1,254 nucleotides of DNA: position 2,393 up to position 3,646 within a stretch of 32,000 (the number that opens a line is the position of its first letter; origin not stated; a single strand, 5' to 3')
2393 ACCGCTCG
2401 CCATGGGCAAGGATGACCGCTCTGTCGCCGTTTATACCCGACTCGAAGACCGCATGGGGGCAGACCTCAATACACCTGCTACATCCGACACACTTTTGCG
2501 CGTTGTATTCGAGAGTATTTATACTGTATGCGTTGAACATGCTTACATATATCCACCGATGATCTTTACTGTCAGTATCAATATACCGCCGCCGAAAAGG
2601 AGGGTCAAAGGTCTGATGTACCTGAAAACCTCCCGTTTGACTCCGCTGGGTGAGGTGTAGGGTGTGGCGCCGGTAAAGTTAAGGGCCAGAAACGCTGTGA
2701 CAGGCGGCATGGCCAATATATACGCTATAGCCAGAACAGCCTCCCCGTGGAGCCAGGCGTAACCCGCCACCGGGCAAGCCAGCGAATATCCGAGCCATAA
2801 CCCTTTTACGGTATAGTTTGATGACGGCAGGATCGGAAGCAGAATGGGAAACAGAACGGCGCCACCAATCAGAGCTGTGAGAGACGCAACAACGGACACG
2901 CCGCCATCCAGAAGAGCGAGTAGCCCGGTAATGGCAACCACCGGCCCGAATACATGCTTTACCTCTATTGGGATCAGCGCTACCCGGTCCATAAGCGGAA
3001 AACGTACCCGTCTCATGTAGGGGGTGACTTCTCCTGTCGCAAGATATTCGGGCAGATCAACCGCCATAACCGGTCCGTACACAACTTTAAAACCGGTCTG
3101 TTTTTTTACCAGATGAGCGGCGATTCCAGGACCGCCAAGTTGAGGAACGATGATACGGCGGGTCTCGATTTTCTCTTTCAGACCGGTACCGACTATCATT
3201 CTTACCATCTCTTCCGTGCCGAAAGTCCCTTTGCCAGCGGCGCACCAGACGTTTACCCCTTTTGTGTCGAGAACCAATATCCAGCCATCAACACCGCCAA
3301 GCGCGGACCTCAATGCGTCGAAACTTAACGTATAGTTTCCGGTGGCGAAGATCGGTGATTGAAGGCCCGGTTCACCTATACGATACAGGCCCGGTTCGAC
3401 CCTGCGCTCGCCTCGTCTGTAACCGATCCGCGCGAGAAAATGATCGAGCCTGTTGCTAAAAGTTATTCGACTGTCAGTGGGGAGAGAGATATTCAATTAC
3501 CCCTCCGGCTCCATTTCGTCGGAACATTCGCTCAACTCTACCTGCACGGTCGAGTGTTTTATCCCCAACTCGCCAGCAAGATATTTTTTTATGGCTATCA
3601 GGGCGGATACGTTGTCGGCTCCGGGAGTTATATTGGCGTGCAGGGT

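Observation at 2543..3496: Bona fide HgcA signature predicts a mercury-methylating organism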

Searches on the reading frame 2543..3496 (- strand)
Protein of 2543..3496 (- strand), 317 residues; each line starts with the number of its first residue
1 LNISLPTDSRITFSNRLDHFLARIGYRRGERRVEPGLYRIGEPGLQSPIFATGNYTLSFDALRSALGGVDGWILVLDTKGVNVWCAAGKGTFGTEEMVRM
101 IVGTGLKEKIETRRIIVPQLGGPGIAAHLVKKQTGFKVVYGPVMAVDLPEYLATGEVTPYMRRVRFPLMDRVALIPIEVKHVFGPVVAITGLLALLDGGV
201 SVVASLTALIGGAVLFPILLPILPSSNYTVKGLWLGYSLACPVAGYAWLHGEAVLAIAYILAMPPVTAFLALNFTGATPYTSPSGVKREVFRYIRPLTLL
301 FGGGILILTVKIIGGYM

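Call 3: search_protein_families(library=ncbifam, proteins=[window:2543-3496:-], max_evalue=0.01)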
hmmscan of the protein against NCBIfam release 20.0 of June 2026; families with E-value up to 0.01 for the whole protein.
window:2543-3496:- (317 aa): 3 families
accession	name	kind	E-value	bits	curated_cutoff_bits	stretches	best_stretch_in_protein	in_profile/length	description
NF040863.1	HgcA_corrinoid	equivalog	1.5e-112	376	275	1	7-311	4-322/325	mercury methylation corrinoid protein HgcA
NF043039.1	HgcAB_like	equivalog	7e-55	187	285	1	27-279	10-277/350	HgcAB-like fusion protein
NF003195.0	PRK04165.1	equivalog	8.7e-20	71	306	1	32-154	323-445/450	acetyl-CoA decarbonylase/synthase complex subunit gamma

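Call 4: search_protein_families(library=pfam, proteins=[window:2543-3496:-], max_evalue=0.01)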
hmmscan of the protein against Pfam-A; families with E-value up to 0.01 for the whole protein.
window:2543-3496:- (317 aa): 1 family
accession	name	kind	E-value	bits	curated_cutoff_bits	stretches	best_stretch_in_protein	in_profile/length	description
PF03599.22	CdhD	-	4.8e-14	52.3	24.8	1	32-142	267-377/387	CO dehydrogenase/acetyl-CoA synthase delta subunit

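Call 8: find_homologous_proteins(query=window:2543-3496:-, max_evalue=0.00001)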
Query window:2543-3496:- (317 aa): 7932 proteins with E <= 0.00001 among 8000 candidates; the best 120 are listed.
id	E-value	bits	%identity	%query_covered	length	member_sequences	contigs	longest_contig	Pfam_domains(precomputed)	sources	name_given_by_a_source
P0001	7.7e-205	697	100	100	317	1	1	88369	PF03599.23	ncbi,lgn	-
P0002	2.7e-116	406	59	98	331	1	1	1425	PF03599.23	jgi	-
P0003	1.7e-109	384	55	98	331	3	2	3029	PF03599.23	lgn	-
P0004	1.0e-108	381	57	96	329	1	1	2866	PF03599.23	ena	-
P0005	1.0e-108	381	58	96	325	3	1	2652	PF03599.23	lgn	-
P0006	1.9e-108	381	58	96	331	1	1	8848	PF03599.23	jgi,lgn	jgi:hypothetical protein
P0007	2.0e-108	380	59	96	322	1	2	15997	PF03599.23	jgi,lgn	-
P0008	3.1e-108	380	58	97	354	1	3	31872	PF03599.23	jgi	jgi:hypothetical protein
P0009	3.7e-108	380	59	91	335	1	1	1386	PF03599.23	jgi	jgi:hypothetical protein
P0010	4.1e-108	379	58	96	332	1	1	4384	PF03599.23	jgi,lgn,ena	jgi:hypothetical protein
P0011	4.3e-108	379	59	94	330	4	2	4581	PF03599.23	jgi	jgi:hypothetical protein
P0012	5.4e-108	379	57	96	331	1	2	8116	PF03599.23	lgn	-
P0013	6.2e-108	379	59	98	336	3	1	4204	PF03599.23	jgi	jgi:hypothetical protein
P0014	8.0e-108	378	59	95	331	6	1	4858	PF03599.23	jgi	jgi:hypothetical protein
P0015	3.0e-107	377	56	97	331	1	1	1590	PF03599.23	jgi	jgi:hypothetical protein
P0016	3.8e-107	376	58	97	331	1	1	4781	PF03599.23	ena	-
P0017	4.7e-107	376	59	97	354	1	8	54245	PF03599.23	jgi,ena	jgi:hypothetical protein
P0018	7.2e-107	375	57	96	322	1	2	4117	PF03599.23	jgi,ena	-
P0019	1.6e-106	374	57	97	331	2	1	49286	PF03599.23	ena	-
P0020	2.0e-106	374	57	97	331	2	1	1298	PF03599.23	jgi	jgi:hypothetical protein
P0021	2.7e-106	373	56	98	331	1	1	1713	PF03599.23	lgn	-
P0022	4.1e-106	373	59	95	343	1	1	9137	PF03599.23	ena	-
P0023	4.4e-106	373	57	97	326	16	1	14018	PF03599.23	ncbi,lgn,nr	ncbi:MAG: carbon monoxide dehydrogenase [Anaerolineae bacterium]|nr:carbon monoxide dehydrogenase [A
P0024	5.9e-106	372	58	95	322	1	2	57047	PF03599.23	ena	-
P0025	6.2e-106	372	57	93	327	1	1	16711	PF03599.23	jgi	jgi:hypothetical protein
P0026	8.2e-106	372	56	95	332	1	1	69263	PF03599.23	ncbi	-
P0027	1.0e-105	372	59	93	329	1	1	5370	PF03599.23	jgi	jgi:hypothetical protein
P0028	1.2e-105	371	58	97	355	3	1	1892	PF03599.23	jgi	jgi:hypothetical protein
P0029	1.4e-105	371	58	97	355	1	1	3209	PF03599.23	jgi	jgi:hypothetical protein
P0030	2.0e-105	371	56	97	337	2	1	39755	PF03599.23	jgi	jgi:hypothetical protein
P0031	2.0e-105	371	56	96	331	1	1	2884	PF03599.23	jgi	jgi:hypothetical protein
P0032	2.0e-105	371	56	95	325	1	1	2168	PF03599.23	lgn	-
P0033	2.8e-105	370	57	95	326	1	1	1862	PF03599.23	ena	-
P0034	3.6e-105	370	57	95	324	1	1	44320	PF03599.23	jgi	jgi:hypothetical protein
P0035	5.4e-105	369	58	95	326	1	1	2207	PF03599.23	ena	-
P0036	5.5e-105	369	56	96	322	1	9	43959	PF03599.23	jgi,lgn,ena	-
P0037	6.0e-105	369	56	97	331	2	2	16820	PF03599.23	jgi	jgi:hypothetical protein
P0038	6.7e-105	369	57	97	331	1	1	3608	PF03599.23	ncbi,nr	ncbi:MAG: carbon monoxide dehydrogenase [Chloroflexi bacterium]|nr:carbon monoxide dehydrogenase [Ch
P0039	7.0e-105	369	56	96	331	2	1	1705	PF03599.23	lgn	-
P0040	7.1e-105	369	57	95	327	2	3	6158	PF03599.23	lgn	-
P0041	8.1e-105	369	58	97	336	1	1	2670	PF03599.23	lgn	-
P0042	8.9e-105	368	57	97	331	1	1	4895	PF03599.23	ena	-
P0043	1.0e-104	368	57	97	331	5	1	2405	PF03599.23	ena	-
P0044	1.1e-104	368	56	97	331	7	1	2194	PF03599.23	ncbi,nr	ncbi:MAG: carbon monoxide dehydrogenase [Chloroflexi bacterium]|nr:carbon monoxide dehydrogenase [Ch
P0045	1.1e-104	368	55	96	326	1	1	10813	PF03599.23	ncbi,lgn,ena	-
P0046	1.4e-104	368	57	95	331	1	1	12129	PF03599.23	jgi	jgi:hypothetical protein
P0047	1.6e-104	368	58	94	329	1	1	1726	PF03599.23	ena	-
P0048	1.8e-104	367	56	94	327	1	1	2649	PF03599.23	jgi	jgi:hypothetical protein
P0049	1.8e-104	367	56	95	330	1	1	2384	PF03599.23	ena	-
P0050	1.8e-104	367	56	95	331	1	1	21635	PF03599.23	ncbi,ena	-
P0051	1.9e-104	367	57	97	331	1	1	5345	PF03599.23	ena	-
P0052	1.9e-104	367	57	95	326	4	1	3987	PF03599.23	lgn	-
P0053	2.4e-104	367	56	96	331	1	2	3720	PF03599.23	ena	-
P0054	2.4e-104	367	55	96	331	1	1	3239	PF03599.23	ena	-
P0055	2.7e-104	367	57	96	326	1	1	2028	PF03599.23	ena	-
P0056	2.8e-104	367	56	95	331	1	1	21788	PF03599.23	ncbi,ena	-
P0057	3.0e-104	367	56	97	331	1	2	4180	PF03599.23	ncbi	-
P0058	3.3e-104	367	56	95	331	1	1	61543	PF03599.23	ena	-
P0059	3.4e-104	367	55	97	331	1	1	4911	PF03599.23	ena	-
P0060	3.7e-104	366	56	97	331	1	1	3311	PF03599.23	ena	-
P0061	4.0e-104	366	56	95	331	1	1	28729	PF03599.23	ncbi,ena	-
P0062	4.8e-104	366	58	95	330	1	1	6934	PF03599.23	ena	-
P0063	5.0e-104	366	57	96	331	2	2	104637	PF03599.23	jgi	jgi:hypothetical protein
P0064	5.2e-104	366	54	98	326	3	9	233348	PF03599.23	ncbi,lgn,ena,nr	ncbi:MAG: carbon monoxide dehydrogenase [Chloroflexi bacterium]|nr:carbon monoxide dehydrogenase [Ch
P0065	5.3e-104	366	54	96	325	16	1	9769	PF03599.23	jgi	jgi:hypothetical protein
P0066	5.3e-104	366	58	96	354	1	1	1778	PF03599.23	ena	-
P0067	5.5e-104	366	56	95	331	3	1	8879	PF03599.23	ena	-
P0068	5.5e-104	366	55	96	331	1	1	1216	PF03599.23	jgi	-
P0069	5.6e-104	366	53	98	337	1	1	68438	PF03599.23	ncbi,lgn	-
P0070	6.1e-104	366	55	98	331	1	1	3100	PF03599.23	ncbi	-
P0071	7.3e-104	365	54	97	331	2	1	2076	PF03599.23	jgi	jgi:hypothetical protein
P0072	8.3e-104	365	55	97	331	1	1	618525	PF03599.23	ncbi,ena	-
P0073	8.9e-104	365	55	96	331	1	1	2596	PF03599.23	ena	-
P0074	9.1e-104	365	55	97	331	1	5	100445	PF03599.23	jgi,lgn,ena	jgi:hypothetical protein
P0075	1.0e-103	365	55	97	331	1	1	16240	PF03599.23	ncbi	-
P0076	1.1e-103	365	54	97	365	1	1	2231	PF03599.23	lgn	-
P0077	1.5e-103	364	55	92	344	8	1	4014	PF03599.23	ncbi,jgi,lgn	jgi:hypothetical protein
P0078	1.6e-103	364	55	96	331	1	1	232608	PF03599.23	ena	-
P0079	1.8e-103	364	56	95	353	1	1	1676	PF03599.23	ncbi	-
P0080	1.9e-103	364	57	94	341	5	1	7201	PF03599.23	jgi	-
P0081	2.0e-103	364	54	97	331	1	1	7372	PF03599.23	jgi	jgi:hypothetical protein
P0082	2.0e-103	364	58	94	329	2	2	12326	PF03599.23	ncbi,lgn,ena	-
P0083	2.1e-103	364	53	97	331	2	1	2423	PF03599.23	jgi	-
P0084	2.5e-103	364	56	97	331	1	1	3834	PF03599.23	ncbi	-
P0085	2.6e-103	364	56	95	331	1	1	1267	PF03599.23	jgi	jgi:hypothetical protein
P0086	2.8e-103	364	56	97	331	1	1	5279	PF03599.23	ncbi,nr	ncbi:MAG: mercury methylation corrinoid protein HgcA [Chloroflexi bacterium]|nr:mercury methylation 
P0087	3.0e-103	363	55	96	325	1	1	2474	PF03599.23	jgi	-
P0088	3.5e-103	363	55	97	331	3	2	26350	PF03599.23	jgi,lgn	jgi:hypothetical protein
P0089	3.5e-103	363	56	96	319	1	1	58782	PF03599.23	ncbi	ncbi:MAG: mercury methylation corrinoid protein HgcA [Anaerolineae bacterium]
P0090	4.3e-103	363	55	97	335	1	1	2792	PF03599.23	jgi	jgi:hypothetical protein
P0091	4.4e-103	363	56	96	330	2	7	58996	PF03599.23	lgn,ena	-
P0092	4.7e-103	363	56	97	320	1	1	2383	PF03599.23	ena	-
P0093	4.7e-103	363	56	97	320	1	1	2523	PF03599.23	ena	-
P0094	5.1e-103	363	56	95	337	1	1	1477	PF03599.23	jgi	-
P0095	5.1e-103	363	54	97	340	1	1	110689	PF03599.23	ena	-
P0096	5.2e-103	363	55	91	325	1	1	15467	PF03599.23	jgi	-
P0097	6.0e-103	362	55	97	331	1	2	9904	PF03599.23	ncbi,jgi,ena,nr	ncbi:MAG TPA: mercury methylation corrinoid protein HgcA [Anaerolineales bacterium]|nr:mercury methy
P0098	6.0e-103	362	56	97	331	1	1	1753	PF03599.23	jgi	jgi:hypothetical protein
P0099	6.3e-103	362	55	97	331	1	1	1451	PF03599.23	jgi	jgi:hypothetical protein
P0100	6.4e-103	362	57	95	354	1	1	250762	PF03599.23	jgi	jgi:hypothetical protein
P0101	6.5e-103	362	55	96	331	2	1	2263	PF03599.23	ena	-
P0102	6.6e-103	362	58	97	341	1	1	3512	PF03599.23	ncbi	-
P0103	7.3e-103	362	55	98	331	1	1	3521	PF03599.23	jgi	jgi:hypothetical protein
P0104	7.3e-103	362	58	94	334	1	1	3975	PF03599.23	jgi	jgi:hypothetical protein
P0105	7.4e-103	362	54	96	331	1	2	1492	PF03599.23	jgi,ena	-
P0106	7.5e-103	362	56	95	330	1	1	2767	PF03599.23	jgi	jgi:hypothetical protein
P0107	7.7e-103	362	55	97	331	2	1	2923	PF03599.23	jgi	jgi:hypothetical protein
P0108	7.9e-103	362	54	96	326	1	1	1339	PF03599.23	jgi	jgi:hypothetical protein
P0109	7.9e-103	362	56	97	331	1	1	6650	PF03599.23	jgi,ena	-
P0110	9.3e-103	362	56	96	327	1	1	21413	PF03599.23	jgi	jgi:hypothetical protein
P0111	1.0e-102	362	57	97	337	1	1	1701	PF03599.23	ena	-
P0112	1.1e-102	362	55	97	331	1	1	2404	PF03599.23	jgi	jgi:hypothetical protein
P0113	1.2e-102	361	57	96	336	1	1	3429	PF03599.23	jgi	jgi:hypothetical protein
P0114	1.2e-102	361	56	97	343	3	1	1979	PF03599.23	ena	-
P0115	1.2e-102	361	56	97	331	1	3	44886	PF03599.23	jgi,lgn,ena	-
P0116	1.3e-102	361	54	97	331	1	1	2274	PF03599.23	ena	-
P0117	1.4e-102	361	55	95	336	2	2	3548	PF03599.23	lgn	-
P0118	1.5e-102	361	56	97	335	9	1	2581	PF03599.23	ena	-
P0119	1.5e-102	361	56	98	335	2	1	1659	PF03599.23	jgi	jgi:hypothetical protein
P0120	1.8e-102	361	56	98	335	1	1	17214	PF03599.23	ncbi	-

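Call 10: find_encoding_contigs(protein=P0001, flank=10000, max_places=5)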
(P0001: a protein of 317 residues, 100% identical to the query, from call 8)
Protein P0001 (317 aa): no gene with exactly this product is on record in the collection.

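Call 14: search_solved_structures(query=window:2543-3496:-, max_evalue=0.01, show_alignments=2)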
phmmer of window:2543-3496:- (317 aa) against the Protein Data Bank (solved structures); distinct sequences matched with E-value up to 0.01: 3.
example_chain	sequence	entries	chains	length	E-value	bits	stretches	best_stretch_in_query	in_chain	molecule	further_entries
2h9a_A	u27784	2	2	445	4.1e-11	45.9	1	32-145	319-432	Carbon monoxide dehydrogenase corrinoid/iron-sulfur protein, gamma subunit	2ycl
4c1n_A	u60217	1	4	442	4.1e-11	45.8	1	32-144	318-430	CARBON MONOXIDE DEHYDROGENASE CORRINOID/IRON-SULFUR PROTEIN, GAMMA SUBUNIT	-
4djd_C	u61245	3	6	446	4e-08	36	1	32-146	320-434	Corrinoid/iron-sulfur protein large subunit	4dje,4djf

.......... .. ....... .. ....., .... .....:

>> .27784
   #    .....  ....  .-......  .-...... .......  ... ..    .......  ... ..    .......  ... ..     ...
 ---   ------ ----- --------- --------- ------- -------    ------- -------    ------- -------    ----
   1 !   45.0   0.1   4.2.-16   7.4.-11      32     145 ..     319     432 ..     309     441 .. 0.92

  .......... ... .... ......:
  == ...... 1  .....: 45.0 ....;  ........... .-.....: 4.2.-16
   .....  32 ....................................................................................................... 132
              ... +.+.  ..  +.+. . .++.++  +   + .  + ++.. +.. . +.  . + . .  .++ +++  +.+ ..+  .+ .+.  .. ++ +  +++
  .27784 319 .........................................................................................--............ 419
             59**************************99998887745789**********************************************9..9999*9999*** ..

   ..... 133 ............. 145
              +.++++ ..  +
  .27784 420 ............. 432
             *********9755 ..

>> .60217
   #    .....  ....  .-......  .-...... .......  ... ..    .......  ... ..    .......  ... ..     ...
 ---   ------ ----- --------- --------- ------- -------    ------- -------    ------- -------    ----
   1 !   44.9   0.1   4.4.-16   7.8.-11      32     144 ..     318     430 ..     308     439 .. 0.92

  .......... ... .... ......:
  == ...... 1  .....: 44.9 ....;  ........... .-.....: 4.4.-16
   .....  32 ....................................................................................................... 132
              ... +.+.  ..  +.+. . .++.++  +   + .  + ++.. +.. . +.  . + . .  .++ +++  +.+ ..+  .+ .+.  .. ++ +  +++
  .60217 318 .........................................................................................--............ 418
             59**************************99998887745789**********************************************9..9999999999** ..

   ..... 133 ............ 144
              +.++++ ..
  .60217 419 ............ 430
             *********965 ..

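Call 15: find_related_loci(query=A1, collection=genome_contigs, flank=6000)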
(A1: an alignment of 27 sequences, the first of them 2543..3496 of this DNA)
Query A1 (317 aa) in genome_contigs; peptide patterns used: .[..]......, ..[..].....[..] (x = any residue, [..] = any of these).
600 stretches matched a pattern (row limit reached: there are more); 598 encode a relative of the query (tblastn E <= 1e-3); the best 80 are kept; 80 distinct loci.
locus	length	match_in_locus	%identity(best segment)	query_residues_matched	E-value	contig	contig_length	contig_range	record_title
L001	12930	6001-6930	55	5-307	4e-107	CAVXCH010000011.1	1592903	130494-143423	MAG: uncultured Chloroflexia bacterium isolate MFD01299.bin.1.127 genome assembly, contig: contig_7752, whole genome sho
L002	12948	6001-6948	55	5-313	2e-106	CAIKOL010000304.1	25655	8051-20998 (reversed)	MAG: uncultured Anaerolineales bacterium isolate AlinenSedimentsD0_bin-0676 genome assembly, contig: bin-0676:304/410, w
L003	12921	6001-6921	53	7-307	6e-104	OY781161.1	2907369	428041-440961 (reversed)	MAG: uncultured Methanoregula sp. isolate bdb6c56a-0f97-41a9-9319-40fe56c94967 genome assembly, chromosome: 1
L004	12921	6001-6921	56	7-307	2e-103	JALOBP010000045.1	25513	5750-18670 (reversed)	MAG: Methanoregula sp. isolate SO_2017_LW3 bin 26 NODE_4886_length_25513_cov_1.390136_LW162_2017, whole genome shotgun s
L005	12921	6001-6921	53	7-307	4e-102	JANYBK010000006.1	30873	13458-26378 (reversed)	MAG: Methanomicrobiales archaeon isolate GL140_5_metabat_83 GL140_5_k141_1260259, whole genome shotgun sequence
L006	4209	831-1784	52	8-315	1e-102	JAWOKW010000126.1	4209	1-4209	MAG: Candidatus Methanoperedens sp. isolate bin_184_1 c_000008455553, whole genome shotgun sequence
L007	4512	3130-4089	52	7-315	9e-101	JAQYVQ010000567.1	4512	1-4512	MAG: Syntrophobacteria bacterium isolate SG_15_bin2 SG_15_bin.2.orig_15_k141_1809683, whole genome shotgun sequence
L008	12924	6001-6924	51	10-310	4e-100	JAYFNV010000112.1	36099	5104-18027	MAG: Anaerolineaceae bacterium isolate 5C_40 c_5C_000000103754, whole genome shotgun sequence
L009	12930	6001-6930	53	5-307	1e-99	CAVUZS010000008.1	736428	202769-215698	MAG: uncultured Chloroflexia bacterium isolate MFD04492.bin.2.97 genome assembly, contig: contig_23577, whole genome sho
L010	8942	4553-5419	53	13-294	5e-99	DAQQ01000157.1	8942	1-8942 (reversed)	MAG TPA_asm: Methanosarcina sp. UBA7 UBA7_contig_737, whole genome shotgun sequence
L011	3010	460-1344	55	8-295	4e-101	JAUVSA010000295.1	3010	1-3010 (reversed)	MAG: Bacillota bacterium isolate CSMAG_728 CSMAG_728_k127_5605026_length_3010_cov_13.8935, whole genome shotgun sequence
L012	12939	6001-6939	53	8-313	1e-98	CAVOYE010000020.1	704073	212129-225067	MAG: uncultured Chloroflexia bacterium isolate MFD09964.bin.2.39 genome assembly, contig: contig_8468, whole genome shot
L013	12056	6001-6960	51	7-315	2e-97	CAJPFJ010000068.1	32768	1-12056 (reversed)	Methanosarcinales archaeon isolate METP1 genome assembly, contig: CONTIG_68, whole genome shotgun sequence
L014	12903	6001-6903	53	6-307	1e-96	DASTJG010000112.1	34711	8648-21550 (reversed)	MAG TPA_asm: Anaerolineales bacterium isolate SMAG_U1430 k141_1148232, whole genome shotgun sequence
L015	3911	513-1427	56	8-305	1e-96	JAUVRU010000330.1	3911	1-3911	MAG: Anaerolineae bacterium isolate CSMAG_722 CSMAG_722_k127_4774110_length_3911_cov_6.4363, whole genome shotgun sequen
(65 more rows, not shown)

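Call 16: find_encoding_contigs(protein=P0121, flank=10000, max_places=5)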
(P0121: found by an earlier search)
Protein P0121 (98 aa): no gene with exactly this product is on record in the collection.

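Call 31: find_encoding_contigs(protein=P0026, flank=10000, max_places=3)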
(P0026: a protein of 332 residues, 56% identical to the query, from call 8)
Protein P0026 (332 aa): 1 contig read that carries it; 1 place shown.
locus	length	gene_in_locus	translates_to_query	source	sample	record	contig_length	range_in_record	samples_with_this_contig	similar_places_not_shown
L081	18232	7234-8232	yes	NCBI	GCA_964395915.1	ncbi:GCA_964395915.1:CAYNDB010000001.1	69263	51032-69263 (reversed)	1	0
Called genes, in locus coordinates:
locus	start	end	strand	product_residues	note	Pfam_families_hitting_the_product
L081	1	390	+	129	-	?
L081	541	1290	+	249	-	PF01416:PseudoU_synth_1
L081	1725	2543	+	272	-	PF02985:HEAT (faint), PF13646:HEAT_2 (weak), PF03130:HEAT_PBS (faint), PF13513:HEAT_EZ (faint), PF13646:HEAT_2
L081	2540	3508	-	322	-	PF08448:PAS_4, PF13426:PAS_9 (weak), PF00990:GGDEF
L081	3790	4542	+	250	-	PF02578:Cu-oxidase_4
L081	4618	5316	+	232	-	PF13525:YfiO (weak), PF13174:TPR_6 (faint), PF13428:TPR_14 (faint), PF00515:TPR_1 (faint), PF13181:TPR_8 (faint), PF13432:TPR_16, PF07719:TPR_2 (weak)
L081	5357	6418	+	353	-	PF16538:FlgT_C (faint)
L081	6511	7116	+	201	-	PF01726:LexA_DNA_bind, PF00717:Peptidase_S24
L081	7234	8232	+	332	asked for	PF03599:CdhD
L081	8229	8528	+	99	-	PF13183:Fer4_8 (faint), PF12797:Fer4_2 (faint), PF13237:Fer4_10 (weak), PF12837:Fer4_6 (faint), PF14697:Fer4_21 (weak), PF12838:Fer4_7, PF13187:Fer4_9, PF00037:Fer4 (weak), +1 more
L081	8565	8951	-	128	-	PF02033:RBFA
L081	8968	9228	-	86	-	PF04456:DUF503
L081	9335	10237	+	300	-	PF02558:ApbA, PF08546:ApbA_C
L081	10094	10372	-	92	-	-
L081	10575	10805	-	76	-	-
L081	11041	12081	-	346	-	PF03734:YkuD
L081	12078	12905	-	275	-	PF24125:Cds6_C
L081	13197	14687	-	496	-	PF00005:ABC_tran (faint), PF13167:GTP-bdg_N, PF16360:GTP-bdg_M, PF03193:RsgA_GTPase (faint), PF00009:GTP_EFTU (faint), PF00350:Dynamin_N (faint), PF01926:MMR_HSR1, PF16897:MMR_HSR1_Xtn (weak)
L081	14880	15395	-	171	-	PF04390:LptE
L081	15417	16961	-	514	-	PF11013:DUF2851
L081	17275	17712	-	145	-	PF13801:Metal_resist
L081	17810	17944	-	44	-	-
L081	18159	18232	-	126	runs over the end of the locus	PF25601:AAA_lid_14, PF02954:HTH_8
